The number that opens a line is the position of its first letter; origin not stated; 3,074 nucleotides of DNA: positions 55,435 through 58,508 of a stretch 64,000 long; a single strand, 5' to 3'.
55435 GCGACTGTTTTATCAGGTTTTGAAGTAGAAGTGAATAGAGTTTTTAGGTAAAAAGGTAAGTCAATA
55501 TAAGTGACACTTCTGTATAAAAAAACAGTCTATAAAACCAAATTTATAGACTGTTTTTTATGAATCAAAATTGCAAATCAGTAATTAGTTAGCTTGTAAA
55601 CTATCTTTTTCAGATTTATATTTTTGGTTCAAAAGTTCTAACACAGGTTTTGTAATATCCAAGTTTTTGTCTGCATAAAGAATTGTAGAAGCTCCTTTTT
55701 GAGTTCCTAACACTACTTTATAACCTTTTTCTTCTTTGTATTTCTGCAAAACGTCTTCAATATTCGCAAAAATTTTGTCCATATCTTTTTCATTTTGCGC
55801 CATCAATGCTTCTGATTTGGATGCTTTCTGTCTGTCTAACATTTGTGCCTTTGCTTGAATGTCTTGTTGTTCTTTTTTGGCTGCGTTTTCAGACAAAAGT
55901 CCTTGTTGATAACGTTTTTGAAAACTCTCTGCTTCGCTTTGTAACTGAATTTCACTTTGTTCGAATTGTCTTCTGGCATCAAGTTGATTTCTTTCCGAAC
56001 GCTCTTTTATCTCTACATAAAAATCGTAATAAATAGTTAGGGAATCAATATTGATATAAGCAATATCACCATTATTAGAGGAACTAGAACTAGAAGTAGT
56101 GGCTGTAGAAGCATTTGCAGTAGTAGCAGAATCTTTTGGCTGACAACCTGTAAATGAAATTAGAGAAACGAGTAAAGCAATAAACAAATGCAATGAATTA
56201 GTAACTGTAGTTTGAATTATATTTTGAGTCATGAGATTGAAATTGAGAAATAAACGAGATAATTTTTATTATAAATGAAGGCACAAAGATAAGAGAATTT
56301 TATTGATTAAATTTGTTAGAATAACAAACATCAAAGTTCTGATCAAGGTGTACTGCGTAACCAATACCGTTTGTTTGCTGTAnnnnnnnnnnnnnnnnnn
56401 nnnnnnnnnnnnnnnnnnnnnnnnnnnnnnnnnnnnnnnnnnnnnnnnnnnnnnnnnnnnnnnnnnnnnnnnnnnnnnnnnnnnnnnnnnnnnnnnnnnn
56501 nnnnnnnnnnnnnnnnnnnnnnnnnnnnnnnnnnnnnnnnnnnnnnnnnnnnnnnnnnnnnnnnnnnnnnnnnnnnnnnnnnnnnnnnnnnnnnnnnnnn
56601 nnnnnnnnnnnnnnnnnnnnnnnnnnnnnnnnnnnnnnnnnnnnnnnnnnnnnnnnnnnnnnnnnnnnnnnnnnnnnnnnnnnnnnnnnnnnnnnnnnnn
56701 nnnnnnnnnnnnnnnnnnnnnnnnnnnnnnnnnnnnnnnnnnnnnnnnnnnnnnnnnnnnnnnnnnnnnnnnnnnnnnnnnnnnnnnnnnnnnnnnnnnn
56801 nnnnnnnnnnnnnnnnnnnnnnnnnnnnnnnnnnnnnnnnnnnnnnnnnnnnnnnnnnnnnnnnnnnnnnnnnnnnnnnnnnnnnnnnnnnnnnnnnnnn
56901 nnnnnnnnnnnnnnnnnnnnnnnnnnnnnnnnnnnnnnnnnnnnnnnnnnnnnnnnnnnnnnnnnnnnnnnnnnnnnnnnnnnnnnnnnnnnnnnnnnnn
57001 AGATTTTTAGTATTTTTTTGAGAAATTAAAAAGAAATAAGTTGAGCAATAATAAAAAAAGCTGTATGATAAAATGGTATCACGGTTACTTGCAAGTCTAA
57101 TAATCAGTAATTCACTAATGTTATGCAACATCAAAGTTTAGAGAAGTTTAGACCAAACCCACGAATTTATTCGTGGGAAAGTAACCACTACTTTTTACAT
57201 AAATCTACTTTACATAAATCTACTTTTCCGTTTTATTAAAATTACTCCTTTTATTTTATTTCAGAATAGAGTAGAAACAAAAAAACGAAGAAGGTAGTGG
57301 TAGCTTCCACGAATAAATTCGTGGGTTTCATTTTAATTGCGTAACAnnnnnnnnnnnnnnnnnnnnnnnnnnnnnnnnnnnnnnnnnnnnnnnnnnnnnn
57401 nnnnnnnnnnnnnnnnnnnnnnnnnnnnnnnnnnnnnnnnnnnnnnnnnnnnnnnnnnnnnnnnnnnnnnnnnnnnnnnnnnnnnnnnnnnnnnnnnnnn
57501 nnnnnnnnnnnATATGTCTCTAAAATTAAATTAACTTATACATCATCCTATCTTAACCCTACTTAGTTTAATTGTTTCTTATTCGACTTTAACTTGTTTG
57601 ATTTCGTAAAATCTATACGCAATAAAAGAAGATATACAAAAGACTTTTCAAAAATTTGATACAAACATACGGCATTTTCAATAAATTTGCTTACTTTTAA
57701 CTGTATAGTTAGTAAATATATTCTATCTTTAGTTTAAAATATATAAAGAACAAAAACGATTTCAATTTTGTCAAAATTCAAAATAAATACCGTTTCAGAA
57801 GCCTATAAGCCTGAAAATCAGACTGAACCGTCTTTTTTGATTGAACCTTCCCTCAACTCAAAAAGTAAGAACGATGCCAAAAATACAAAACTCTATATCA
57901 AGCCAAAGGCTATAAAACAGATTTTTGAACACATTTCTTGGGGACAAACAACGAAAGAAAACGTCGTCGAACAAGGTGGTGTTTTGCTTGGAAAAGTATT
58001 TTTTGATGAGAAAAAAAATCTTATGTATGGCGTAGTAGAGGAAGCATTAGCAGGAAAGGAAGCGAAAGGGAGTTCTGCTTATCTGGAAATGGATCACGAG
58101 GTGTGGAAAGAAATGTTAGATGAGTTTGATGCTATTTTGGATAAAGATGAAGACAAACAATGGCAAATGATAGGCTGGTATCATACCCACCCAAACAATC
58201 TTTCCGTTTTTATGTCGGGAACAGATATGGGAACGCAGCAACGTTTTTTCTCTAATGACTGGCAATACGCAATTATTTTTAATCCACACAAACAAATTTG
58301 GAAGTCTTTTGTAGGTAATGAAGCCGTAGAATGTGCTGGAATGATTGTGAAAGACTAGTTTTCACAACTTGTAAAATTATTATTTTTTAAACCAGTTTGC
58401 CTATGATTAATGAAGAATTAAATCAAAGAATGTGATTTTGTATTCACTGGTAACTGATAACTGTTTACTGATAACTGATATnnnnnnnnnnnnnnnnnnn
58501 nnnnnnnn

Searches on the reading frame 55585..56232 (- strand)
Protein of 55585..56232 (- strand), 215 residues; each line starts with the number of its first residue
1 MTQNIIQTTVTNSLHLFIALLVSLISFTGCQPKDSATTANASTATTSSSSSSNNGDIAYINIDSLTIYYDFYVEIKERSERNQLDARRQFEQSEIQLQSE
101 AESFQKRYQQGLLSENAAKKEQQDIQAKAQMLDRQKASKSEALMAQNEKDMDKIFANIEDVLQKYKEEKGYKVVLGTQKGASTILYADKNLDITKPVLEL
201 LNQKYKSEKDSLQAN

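Call 82: search_protein_families(library=pfam, proteins=[window:55585-56232:-], max_evalue=0.001)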
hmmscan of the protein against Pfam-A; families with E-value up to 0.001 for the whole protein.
window:55585-56232:- (215 aa): 1 family
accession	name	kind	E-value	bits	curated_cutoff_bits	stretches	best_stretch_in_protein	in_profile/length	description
PF03938.19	OmpH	-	3e-18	66.8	32.4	1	57-201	2-141/141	Outer membrane protein (OmpH-like)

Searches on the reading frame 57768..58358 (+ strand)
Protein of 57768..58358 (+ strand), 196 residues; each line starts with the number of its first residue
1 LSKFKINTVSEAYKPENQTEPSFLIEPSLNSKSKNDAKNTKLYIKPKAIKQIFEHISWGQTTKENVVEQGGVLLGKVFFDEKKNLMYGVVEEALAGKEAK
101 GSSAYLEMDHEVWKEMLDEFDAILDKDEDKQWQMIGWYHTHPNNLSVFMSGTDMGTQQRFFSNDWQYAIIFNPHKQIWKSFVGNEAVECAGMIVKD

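Call 25: search_protein_families(library=pfam, proteins=[window:57768-58358:+])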
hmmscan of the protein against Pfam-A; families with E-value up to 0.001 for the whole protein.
window:57768-58358:+ (196 aa): 2 families
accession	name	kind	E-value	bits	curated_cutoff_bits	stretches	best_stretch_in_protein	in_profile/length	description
PF01398.27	JAB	-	1.4e-09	38.2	22.5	1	40-160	4-111/117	JAB1/Mov34/MPN/PAD-1 ubiquitin protease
PF14464.11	Prok-JAB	-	0.00033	21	25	1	61-154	12-87/114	Prokaryotic homologs of the JAB domain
